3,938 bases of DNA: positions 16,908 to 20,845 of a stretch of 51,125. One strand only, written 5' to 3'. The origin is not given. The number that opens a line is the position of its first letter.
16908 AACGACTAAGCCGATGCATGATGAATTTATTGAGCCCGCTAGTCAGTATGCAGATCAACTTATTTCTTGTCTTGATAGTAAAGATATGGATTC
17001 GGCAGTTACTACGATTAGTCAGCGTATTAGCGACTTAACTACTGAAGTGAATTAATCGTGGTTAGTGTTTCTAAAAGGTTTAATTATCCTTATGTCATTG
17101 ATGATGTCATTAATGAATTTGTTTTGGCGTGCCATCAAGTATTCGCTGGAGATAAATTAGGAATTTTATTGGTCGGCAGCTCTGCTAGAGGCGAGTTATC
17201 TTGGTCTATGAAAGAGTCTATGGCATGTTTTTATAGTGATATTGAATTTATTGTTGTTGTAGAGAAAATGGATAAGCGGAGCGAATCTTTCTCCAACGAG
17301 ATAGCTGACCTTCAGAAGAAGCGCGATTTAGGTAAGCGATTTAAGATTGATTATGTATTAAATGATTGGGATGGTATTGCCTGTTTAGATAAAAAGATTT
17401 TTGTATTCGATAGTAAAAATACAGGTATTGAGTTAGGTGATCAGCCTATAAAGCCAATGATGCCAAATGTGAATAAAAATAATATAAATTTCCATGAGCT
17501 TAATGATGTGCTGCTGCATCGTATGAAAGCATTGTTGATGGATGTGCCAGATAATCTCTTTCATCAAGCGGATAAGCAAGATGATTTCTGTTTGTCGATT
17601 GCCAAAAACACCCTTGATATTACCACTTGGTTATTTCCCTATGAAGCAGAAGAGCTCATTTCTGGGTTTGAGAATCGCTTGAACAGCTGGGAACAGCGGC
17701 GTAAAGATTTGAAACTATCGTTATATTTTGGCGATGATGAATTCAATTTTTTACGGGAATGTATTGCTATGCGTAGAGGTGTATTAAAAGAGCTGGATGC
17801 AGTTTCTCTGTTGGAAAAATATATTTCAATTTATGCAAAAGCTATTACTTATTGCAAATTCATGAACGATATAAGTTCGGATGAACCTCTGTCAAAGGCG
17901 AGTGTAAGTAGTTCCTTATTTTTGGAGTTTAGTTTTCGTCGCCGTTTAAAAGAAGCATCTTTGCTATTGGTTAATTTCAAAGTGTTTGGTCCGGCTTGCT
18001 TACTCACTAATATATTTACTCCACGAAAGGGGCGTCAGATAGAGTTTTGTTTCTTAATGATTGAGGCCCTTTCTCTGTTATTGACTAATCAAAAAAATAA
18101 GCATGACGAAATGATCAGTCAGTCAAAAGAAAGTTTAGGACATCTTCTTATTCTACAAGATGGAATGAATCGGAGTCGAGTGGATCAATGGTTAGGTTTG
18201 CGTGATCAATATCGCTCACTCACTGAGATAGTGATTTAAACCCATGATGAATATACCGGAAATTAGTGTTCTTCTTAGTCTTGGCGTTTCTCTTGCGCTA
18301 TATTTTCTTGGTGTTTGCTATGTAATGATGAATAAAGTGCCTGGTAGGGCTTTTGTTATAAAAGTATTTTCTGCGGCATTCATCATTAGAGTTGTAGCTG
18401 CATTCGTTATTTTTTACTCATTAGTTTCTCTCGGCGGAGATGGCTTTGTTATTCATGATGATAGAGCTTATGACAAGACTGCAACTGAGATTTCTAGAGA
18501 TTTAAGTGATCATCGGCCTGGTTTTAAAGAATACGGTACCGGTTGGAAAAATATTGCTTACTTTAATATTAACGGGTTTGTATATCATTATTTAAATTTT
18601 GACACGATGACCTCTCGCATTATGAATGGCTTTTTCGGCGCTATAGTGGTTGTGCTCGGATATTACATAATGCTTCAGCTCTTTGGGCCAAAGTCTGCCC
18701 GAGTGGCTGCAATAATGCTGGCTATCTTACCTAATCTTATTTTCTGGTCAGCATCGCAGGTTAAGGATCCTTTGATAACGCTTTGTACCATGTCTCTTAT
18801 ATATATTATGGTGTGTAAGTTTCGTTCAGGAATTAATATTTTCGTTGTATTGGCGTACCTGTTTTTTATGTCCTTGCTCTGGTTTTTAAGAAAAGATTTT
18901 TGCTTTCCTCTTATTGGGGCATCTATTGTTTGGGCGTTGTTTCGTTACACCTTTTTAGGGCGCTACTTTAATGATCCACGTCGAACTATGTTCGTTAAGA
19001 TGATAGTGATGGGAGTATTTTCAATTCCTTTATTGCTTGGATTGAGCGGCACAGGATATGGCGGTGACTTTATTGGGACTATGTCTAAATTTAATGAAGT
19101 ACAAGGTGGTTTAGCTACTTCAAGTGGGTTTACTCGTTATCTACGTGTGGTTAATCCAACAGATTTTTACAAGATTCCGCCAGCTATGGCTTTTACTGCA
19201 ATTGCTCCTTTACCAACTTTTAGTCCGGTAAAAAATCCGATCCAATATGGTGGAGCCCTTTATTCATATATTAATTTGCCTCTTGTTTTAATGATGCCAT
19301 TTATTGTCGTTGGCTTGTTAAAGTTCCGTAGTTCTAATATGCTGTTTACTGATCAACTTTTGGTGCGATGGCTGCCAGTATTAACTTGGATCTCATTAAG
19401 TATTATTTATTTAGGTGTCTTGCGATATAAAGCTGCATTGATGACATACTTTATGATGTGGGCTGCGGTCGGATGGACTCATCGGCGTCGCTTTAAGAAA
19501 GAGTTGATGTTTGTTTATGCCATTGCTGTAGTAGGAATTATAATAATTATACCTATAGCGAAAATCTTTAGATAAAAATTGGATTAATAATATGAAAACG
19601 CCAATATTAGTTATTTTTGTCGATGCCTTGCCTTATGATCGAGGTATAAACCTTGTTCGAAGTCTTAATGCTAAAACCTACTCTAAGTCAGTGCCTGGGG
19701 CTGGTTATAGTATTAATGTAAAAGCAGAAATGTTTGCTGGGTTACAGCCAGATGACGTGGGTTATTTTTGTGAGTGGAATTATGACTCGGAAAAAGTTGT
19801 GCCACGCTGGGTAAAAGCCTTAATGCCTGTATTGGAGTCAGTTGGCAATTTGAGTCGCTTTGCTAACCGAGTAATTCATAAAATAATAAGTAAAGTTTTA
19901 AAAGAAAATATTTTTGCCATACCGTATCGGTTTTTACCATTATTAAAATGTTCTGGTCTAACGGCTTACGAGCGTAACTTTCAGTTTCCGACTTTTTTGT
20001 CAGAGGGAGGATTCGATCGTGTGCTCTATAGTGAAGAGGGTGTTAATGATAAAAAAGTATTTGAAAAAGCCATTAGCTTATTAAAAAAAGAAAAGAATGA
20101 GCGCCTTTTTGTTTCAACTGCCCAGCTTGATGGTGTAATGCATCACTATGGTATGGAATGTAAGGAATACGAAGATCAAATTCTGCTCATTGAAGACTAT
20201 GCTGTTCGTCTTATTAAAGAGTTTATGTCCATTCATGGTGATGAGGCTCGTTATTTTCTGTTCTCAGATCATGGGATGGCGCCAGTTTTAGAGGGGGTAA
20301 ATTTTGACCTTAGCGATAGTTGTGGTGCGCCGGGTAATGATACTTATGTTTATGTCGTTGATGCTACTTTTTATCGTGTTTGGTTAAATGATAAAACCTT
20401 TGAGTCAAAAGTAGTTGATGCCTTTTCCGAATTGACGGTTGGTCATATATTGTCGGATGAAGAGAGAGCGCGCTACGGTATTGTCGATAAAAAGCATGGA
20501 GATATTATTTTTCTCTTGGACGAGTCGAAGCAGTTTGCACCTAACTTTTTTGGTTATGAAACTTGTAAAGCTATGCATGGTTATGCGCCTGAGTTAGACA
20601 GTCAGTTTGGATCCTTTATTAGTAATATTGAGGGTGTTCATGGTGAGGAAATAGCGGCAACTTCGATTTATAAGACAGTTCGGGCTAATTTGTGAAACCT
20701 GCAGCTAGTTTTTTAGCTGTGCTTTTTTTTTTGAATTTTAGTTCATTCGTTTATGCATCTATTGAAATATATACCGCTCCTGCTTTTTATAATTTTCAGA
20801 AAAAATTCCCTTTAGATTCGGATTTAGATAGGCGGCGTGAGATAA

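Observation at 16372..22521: Five-gene Udk / Pol-beta NTase / 12-TM membrane / alkaline-phosphatase-fold / secreted DUF4091-like cassette inside the exosortase EPS operon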

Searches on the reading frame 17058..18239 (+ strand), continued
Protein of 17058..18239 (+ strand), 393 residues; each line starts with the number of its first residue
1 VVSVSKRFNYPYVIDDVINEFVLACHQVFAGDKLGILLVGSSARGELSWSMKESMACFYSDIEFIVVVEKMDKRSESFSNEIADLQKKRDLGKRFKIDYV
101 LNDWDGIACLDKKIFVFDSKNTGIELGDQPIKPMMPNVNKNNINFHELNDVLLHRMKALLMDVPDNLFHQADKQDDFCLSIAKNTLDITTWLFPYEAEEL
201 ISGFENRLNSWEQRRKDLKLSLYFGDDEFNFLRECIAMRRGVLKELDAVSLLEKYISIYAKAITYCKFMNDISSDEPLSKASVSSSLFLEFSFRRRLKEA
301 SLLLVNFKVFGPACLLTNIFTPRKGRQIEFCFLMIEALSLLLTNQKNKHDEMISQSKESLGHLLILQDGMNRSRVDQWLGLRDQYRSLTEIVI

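Call 92: search_solved_structures(query=A9, max_evalue=0.01, show_alignments=3)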
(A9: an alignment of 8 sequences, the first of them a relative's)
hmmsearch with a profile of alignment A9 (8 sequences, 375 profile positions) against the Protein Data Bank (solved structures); distinct sequences matched with E-value up to 0.01: 11.
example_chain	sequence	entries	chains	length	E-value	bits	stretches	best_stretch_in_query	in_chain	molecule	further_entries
2gsn_A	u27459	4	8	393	2.1e-10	43.3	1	147-243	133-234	phosphodiesterase-nucleotide pyrophosphatase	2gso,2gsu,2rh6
7mw8_D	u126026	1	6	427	2.8e-10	43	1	147-243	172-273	Phosphodiesterase-nucleotide pyrophosphatase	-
7n1s_A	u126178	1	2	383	8.7e-09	38.1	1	170-243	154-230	Phosphodiesterase-nucleotide pyrophosphatase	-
5ege_A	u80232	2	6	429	1.8e-08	37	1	146-233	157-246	Ectonucleotide pyrophosphatase/phosphodiesterase family member 6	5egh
5tcd_A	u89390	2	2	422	1.2e-05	27.7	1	163-235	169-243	Ectonucleotide pyrophosphatase/phosphodiesterase family member 7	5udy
4lqy_A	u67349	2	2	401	1.3e-05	27.6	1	179-371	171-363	Bis(5'-adenosyl)-triphosphatase ENPP4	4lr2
5vem_A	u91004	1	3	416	7.7e-05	25.1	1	180-372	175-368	Ectonucleotide pyrophosphatase/phosphodiesterase family member 5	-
5ven_A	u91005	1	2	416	0.00012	24.4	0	179-246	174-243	Ectonucleotide pyrophosphatase/phosphodiesterase family member 5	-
5veo_A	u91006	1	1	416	0.00012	24.4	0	179-246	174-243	Ectonucleotide pyrophosphatase/phosphodiesterase family member 5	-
6wet_AaA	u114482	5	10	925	0.0077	18.5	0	177-255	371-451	Ectonucleotide pyrophosphatase/phosphodiesterase family member 1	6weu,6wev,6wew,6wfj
8ghr_A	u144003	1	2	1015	0.0087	18.3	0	177-255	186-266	Ectonucleotide pyrophosphatase/phosphodiesterase family member 1, secreted form, Immunoglo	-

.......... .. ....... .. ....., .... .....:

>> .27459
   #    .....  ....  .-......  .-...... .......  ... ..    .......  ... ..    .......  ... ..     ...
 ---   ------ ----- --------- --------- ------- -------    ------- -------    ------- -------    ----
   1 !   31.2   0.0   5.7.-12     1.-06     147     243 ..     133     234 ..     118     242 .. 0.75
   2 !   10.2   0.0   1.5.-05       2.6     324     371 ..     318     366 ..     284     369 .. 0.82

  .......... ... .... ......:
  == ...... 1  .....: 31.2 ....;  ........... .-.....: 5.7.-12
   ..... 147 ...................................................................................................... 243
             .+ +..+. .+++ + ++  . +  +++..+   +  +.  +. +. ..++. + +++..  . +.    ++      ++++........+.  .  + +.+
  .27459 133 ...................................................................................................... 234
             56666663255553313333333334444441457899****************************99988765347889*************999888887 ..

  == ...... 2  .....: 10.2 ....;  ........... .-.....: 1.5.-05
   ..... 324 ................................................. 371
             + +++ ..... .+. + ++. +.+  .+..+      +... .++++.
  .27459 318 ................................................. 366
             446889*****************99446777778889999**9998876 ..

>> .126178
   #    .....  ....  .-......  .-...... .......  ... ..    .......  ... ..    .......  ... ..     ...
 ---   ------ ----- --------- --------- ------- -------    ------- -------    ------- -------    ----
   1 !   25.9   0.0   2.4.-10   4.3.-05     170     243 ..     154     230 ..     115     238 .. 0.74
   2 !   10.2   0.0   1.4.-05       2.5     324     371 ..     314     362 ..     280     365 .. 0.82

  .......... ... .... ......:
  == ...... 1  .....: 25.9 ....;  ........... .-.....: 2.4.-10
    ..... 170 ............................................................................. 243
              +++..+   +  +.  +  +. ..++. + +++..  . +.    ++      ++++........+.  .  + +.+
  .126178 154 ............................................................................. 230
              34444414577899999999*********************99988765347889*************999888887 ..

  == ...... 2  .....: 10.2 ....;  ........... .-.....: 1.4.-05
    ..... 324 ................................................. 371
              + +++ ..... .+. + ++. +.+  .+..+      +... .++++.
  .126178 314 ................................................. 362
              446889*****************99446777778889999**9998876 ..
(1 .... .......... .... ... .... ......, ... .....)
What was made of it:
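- On Alkaline-phosphatase superfamily, NPP type (PF01663): Profile against 2gsn at 2.1e-10, ENPP6 at 1.8e-8 (call 92).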

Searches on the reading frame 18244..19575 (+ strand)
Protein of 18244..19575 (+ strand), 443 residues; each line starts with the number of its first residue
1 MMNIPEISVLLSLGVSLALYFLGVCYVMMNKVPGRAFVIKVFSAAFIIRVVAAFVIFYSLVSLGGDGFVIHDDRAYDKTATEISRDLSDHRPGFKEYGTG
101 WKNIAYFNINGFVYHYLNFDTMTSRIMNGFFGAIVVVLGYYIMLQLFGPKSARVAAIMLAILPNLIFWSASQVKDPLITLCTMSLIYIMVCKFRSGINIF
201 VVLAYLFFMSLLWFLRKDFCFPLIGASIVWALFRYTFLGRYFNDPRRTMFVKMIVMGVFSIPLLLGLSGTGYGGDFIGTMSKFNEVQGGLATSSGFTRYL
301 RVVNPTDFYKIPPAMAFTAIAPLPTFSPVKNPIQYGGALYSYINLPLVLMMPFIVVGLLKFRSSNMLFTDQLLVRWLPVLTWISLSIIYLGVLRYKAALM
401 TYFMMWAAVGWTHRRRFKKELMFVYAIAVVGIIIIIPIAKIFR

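Call 4: search_protein_families(library=pfam, proteins=[window:18244-19575:+], max_evalue=0.1)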
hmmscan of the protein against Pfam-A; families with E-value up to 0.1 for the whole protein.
window:18244-19575:+ (443 aa): 1 family
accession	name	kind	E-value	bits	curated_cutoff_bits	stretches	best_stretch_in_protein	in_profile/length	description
PF13231.12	PMT_2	-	0.0071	17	26.1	1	125-234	25-132/160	Dolichyl-phosphate-mannose-protein mannosyltransferase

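Call 5: search_protein_families(library=ncbifam, proteins=[window:18244-19575:+], max_evalue=0.1)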
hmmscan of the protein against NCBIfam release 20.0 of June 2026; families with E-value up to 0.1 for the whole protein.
window:18244-19575:+ (443 aa): 1 family
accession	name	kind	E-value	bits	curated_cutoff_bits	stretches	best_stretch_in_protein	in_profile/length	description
TIGR03663.1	TIGR03663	subfamily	0.00013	21.1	126.25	1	107-206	56-154/435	flippase activity-associated protein Agl23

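Call 30: search_solved_structures(query=A4, max_evalue=1)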
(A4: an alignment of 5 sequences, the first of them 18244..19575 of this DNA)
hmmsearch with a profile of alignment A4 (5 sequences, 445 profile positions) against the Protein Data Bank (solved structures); distinct sequences matched with E-value up to 1: 0.
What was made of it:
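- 18244..19575 (+): ORF3: polytopic membrane protein of the GT-C (ArnT/PMT, PMT_2) type, a frequent add-on. No PDB sequence hit (call 30).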

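Call 61: search_protein_families(library=pfam, alignment_id=A4, max_evalue=1)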
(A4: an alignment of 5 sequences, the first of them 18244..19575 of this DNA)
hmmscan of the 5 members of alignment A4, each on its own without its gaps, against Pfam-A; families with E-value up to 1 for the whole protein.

A. member 1, window:18244-19575:+ (443 aa): 1 family
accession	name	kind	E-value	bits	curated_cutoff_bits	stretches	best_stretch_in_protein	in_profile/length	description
PF13231.12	PMT_2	-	0.0071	17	26.1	1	125-234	25-132/160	Dolichyl-phosphate-mannose-protein mannosyltransferase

B. families by the number of members that match (of 5 scanned): 4 families
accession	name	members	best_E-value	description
PF13231.12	PMT_2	5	1.5e-09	Dolichyl-phosphate-mannose-protein mannosyltransferase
PF03901.23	Glyco_transf_22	1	0.0029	Alg9-like mannosyltransferase family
PF09225.16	Endonuc-PvuII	1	0.024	Restriction endonuclease PvuII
PF05293.16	ASFV_L11L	1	0.031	African swine fever virus (ASFV) L11L protein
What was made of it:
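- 18244..19575 (+): PMT_2 scores only 17 bits (E 0.007) for the window protein, but all 5 aligned homologues match PMT_2, best 1.5e-9, and one matches Alg9-like GT22 (call 61).
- On GT-C glycosyltransferases (PMT_2 PF13231, ArnT/PMT type): All 5 aligned orthologues match PMT_2, best 1.5e-9 (call 61).
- ORF3's family matches PMT_2, not Wzy families (call 61).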

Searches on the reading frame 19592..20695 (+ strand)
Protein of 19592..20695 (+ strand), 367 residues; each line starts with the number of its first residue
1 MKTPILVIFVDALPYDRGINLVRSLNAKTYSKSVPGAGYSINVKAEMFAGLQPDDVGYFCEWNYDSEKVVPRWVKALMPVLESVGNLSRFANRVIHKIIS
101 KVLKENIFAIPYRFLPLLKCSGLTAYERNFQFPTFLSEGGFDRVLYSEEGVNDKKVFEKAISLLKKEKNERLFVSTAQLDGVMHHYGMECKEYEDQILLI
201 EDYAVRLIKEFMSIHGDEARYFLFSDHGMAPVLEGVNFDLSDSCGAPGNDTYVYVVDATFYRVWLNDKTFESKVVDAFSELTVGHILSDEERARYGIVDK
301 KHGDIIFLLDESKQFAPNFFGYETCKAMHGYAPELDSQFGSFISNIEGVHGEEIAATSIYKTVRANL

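Call 4: search_protein_families(library=pfam, proteins=[window:19592-20695:+], max_evalue=0.1)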
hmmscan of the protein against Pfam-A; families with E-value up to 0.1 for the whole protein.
window:19592-20695:+ (367 aa): 2 families
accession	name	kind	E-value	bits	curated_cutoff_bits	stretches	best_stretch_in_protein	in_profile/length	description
PF01663.27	Phosphodiest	-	5.6e-07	29.9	23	1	140-237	129-231/342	Type I phosphodiesterase / nucleotide pyrophosphatase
PF01676.23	Metalloenzyme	-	0.00084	19.4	24.3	1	149-234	127-207/252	Metalloenzyme superfamily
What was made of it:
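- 19592..20695 (+): ORF4: cytoplasmic NPP-type alkaline-phosphatase-superfamily enzyme (AP), a core member. PF01663 at 29.9 bits against a cut-off of 23 (call 4).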

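Call 5: search_protein_families(library=ncbifam, proteins=[window:19592-20695:+], max_evalue=0.1)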
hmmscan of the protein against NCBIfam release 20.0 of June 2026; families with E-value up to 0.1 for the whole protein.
window:19592-20695:+ (367 aa): 1 family
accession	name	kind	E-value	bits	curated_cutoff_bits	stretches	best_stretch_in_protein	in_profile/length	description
NF042991.1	alk_phos_PafA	equivalog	0.0012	17.3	650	1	163-232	297-367/554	alkaline phosphatase PafA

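Call 11: search_solved_structures(query=window:19592-20695:+, max_evalue=1)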
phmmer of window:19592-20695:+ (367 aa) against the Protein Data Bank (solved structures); distinct sequences matched with E-value up to 1: 8.
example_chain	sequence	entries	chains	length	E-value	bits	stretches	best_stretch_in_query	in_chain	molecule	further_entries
2gsn_A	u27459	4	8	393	0.16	14.3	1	174-242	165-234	phosphodiesterase-nucleotide pyrophosphatase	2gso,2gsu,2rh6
7mw8_D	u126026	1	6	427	0.18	14.1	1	174-242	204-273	Phosphodiesterase-nucleotide pyrophosphatase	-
3jc5_c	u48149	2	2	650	0.31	13.4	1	242-306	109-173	Cell division control protein 45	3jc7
6g2j_X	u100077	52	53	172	0.44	12.9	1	164-222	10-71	NADH dehydrogenase [ubiquinone] 1 alpha subcomplex subunit 8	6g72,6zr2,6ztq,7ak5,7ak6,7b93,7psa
6u0m_E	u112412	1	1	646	0.79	12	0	242-306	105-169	Cell division control protein 45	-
5u8s_E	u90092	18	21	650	0.8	12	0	242-306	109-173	Cell division control protein 45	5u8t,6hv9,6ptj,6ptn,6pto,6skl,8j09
28vy_E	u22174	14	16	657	0.8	12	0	242-306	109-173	Cell division control protein 45 | Cell division control protein 45,Cell division control protein 45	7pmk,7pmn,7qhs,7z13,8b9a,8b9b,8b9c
3jc6_E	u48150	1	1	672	0.83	12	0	242-306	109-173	Cell division control protein 45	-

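Call 29: search_solved_structures(query=A3, max_evalue=1, show_alignments=2)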
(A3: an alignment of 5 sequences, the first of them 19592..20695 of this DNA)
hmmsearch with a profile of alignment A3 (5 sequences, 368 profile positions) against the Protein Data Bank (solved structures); distinct sequences matched with E-value up to 1: 13.
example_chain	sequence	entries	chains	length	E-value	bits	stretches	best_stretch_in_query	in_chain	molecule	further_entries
2gsn_A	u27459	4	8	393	1.8e-06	30.3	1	169-243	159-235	phosphodiesterase-nucleotide pyrophosphatase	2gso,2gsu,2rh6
7mw8_D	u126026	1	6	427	2.3e-06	30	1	169-243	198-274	Phosphodiesterase-nucleotide pyrophosphatase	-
7n1s_A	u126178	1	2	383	4.5e-05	25.7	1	170-243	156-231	Phosphodiesterase-nucleotide pyrophosphatase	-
5ege_A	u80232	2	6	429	7.1e-05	25.1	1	159-232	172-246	Ectonucleotide pyrophosphatase/phosphodiesterase family member 6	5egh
5tcd_A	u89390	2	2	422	0.0069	18.5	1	170-234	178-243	Ectonucleotide pyrophosphatase/phosphodiesterase family member 7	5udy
5vem_A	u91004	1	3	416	0.025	16.7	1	179-246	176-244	Ectonucleotide pyrophosphatase/phosphodiesterase family member 5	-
1w7p_D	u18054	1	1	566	0.046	15.8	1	137-209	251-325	VPS36P, YLR417W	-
4lqy_A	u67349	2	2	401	0.12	14.5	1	180-236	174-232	Bis(5'-adenosyl)-triphosphatase ENPP4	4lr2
7r81_X2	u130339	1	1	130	0.15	14.1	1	175-208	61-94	40S ribosomal protein S22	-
5veo_A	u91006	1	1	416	0.2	13.7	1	180-246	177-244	Ectonucleotide pyrophosphatase/phosphodiesterase family member 5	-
5ven_A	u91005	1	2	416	0.2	13.7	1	180-246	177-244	Ectonucleotide pyrophosphatase/phosphodiesterase family member 5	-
5tj3_A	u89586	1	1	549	0.74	11.9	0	169-231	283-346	Alkaline phosphatase PafA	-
5too_A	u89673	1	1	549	0.74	11.9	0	169-231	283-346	Alkaline phosphatase PafA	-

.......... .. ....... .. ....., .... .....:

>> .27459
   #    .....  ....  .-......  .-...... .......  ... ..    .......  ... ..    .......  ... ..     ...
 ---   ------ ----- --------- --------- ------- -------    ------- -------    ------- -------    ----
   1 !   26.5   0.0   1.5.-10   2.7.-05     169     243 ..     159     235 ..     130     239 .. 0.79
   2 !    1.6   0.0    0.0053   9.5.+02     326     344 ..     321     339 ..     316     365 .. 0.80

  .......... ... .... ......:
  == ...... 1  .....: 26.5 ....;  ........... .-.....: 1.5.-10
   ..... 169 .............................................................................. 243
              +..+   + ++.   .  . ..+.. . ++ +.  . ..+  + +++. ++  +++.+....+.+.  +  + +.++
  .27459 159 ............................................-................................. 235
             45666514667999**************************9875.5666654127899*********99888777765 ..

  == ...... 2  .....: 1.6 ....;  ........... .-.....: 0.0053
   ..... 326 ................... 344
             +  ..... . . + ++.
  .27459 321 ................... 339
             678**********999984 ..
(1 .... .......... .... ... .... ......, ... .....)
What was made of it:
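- The nearest PDB relatives include ENPP6 and ENPP7 (calls 29, 92). The closest relatives of ORF4 are NPP phosphodiesterases, not mutases (calls 29, 92).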

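Call 69: find_related_loci(query=A3, collection=genome_contigs, flank=8000)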
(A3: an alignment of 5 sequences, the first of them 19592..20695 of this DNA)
Query A3 (367 aa) in genome_contigs; peptide patterns used: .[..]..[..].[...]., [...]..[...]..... (x = any residue, [..] = any of these).
43 stretches matched a pattern; 6 encode a relative of the query (tblastn E <= 1e-3); 6 distinct loci.
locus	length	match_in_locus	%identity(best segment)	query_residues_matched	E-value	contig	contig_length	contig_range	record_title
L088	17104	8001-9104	67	1-367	4e-176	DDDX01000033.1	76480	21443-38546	MAG TPA_asm: Cellvibrionales bacterium UBA1969 UBA1969_contig_19548, whole genome shotgun sequence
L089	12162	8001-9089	55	1-363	6e-139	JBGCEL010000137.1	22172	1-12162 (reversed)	MAG: Gammaproteobacteria bacterium isolate SGMAG-48 contig137, whole genome shotgun sequence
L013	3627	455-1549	53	1-366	1e-133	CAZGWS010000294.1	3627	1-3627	MAG TPA_asm: uncultured Lentimicrobiaceae bacterium isolate SRP128015_co1_32 genome assembly, contig: NODE_48976_length_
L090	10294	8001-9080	54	4-363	2e-129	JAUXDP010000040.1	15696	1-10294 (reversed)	MAG: Methylococcaceae bacterium isolate CSMAG_2854 CSMAG_2854_k119_1467240_length_15696_cov_7.8454, whole genome shotgun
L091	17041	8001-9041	55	1-347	1e-127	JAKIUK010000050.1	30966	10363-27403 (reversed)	MAG: Methylococcaceae bacterium isolate D100SM.bin.16 NODE_658_length_30966_cov_12.573041, whole genome shotgun sequence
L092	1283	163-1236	31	5-363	2e-56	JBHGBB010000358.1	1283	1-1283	MAG: bacterium isolate SBS.BIN.55 SBSBIN55_contig_358, whole genome shotgun sequence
